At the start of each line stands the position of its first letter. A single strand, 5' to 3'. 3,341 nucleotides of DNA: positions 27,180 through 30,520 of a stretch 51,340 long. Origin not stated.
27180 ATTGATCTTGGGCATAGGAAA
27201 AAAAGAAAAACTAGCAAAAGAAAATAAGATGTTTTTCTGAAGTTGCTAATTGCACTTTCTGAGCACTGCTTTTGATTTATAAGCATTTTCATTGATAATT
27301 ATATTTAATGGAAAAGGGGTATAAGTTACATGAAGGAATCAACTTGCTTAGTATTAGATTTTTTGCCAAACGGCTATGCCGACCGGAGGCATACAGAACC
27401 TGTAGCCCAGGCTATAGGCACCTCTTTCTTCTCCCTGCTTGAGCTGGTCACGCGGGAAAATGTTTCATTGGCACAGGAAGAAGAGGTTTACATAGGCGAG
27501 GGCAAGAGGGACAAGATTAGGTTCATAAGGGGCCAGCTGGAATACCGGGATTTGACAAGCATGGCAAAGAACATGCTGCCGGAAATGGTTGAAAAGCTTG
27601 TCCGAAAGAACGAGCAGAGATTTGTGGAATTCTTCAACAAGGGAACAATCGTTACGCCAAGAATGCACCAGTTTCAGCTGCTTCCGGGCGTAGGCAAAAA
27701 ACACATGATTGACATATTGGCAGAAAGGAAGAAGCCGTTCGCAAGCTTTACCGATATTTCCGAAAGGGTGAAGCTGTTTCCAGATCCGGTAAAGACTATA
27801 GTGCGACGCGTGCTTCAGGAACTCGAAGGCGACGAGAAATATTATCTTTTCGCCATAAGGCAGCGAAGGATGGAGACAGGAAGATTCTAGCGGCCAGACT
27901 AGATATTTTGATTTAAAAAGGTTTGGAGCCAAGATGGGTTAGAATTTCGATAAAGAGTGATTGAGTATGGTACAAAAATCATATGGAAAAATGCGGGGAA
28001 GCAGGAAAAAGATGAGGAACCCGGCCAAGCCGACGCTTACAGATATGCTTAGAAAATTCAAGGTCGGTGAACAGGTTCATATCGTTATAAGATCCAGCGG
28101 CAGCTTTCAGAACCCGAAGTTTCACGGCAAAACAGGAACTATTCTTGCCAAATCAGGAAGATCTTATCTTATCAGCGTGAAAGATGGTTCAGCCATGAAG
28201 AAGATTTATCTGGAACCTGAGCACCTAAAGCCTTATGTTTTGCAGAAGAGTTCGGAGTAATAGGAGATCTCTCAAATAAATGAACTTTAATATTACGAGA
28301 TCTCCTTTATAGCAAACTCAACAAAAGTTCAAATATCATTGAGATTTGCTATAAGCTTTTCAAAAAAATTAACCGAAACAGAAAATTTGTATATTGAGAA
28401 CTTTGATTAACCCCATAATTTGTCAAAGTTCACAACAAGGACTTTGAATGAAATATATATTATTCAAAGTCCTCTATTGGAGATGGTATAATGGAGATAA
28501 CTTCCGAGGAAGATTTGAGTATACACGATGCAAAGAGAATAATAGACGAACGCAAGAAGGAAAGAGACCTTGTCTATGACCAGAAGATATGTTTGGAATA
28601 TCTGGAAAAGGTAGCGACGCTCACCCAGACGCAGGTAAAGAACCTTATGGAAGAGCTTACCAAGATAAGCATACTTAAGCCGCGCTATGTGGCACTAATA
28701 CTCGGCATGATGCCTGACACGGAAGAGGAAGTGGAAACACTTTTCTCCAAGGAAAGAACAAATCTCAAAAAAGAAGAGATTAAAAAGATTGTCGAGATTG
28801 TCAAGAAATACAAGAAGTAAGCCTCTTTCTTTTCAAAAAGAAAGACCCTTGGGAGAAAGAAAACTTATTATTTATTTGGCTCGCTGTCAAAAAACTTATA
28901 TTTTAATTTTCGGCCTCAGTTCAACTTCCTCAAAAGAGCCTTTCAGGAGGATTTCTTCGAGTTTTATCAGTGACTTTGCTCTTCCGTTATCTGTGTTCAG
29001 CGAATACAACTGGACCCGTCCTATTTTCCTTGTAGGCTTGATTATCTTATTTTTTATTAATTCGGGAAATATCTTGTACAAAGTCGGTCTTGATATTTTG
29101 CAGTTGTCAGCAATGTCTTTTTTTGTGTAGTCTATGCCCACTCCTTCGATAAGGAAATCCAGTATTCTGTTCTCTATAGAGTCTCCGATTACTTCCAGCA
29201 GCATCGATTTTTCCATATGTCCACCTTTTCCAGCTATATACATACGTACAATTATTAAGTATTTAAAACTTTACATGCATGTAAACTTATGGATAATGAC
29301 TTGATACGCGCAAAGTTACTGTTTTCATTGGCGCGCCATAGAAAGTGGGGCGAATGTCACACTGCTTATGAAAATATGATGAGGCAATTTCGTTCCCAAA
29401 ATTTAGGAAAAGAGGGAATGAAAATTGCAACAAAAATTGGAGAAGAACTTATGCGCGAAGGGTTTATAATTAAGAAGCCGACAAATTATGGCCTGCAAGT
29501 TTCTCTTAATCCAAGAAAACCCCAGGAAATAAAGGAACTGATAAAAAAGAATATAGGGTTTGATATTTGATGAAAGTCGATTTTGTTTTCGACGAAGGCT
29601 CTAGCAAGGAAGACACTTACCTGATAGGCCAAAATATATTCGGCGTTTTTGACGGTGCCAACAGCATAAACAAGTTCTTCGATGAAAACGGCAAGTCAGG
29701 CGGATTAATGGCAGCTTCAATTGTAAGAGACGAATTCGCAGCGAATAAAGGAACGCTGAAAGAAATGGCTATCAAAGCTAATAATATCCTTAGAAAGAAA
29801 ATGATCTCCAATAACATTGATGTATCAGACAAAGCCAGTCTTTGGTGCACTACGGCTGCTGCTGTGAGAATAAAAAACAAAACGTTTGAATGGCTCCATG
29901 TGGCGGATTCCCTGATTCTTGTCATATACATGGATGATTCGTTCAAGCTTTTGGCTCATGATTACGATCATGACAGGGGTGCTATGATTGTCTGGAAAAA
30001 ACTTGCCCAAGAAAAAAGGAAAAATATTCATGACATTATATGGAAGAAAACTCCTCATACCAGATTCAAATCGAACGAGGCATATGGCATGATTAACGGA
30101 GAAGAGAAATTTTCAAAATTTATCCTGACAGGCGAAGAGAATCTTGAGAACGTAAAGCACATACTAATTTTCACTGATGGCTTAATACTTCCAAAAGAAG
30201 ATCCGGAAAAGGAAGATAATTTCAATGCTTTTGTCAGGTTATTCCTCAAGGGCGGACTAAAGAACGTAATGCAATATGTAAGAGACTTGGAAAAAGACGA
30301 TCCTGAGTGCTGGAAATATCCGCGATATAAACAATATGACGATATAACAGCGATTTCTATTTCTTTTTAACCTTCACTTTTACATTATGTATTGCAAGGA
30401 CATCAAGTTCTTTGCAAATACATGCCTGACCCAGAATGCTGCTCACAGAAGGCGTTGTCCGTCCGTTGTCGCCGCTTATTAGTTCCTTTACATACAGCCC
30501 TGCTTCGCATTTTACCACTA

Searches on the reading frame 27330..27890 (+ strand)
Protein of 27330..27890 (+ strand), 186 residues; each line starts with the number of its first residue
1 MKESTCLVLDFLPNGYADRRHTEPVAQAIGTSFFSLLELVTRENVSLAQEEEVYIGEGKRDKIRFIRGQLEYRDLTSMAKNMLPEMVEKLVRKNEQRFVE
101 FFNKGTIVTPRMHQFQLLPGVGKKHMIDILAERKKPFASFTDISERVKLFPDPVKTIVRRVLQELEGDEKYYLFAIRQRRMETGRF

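Call 39: search_protein_families(library=pfam, proteins=[window:27330-27890:+], max_evalue=0.001)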
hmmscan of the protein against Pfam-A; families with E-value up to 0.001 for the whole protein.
window:27330-27890:+ (186 aa): 2 families
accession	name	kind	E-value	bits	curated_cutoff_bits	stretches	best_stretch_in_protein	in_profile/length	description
PF04919.18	DUF655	-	2.1e-59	201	22.2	1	3-175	2-180/181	Protein of unknown function (DUF655)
PF14579.12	HHH_6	-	0.00051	20.6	25.6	0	117-148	29-62/90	Helix-hairpin-helix motif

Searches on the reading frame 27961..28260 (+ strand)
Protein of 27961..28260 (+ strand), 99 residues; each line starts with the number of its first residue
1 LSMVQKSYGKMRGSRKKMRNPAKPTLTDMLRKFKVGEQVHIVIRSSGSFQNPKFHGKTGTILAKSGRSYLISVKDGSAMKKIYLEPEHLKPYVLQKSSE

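Call 39: search_protein_families(library=pfam, proteins=[window:27961-28260:+], max_evalue=0.001)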
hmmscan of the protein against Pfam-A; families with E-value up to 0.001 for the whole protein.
window:27961-28260:+ (99 aa): 1 family
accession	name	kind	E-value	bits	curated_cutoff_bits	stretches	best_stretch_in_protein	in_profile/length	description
PF01157.24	Ribosomal_L21e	-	1.1e-16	60.9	27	1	5-91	2-98/101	Ribosomal protein L21e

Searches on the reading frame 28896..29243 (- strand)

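Call 39: search_protein_families(library=pfam, proteins=[window:28896-29243:-], max_evalue=0.001)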
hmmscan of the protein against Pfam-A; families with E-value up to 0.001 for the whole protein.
window:28896-29243:- (115 aa): 2 families
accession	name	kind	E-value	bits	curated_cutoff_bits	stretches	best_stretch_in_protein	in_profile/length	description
PF02796.21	HTH_7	-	0.00024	21.6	23.8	1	39-61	22-44/45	Helix-turn-helix domain of resolvase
PF13545.12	HTH_Crp_2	-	0.00027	21.3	27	1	35-74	19-59/70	Crp-like helix-turn-helix domain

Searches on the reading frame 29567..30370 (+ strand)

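Call 39: search_protein_families(library=pfam, proteins=[window:29567-30370:+], max_evalue=0.001)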
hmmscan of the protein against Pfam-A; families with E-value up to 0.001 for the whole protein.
window:29567-30370:+ (267 aa): 1 family
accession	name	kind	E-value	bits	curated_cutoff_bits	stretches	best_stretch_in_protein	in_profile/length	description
PF13672.11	PP2C_2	-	1.9e-07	31.3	24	1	23-227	25-192/209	Protein phosphatase 2C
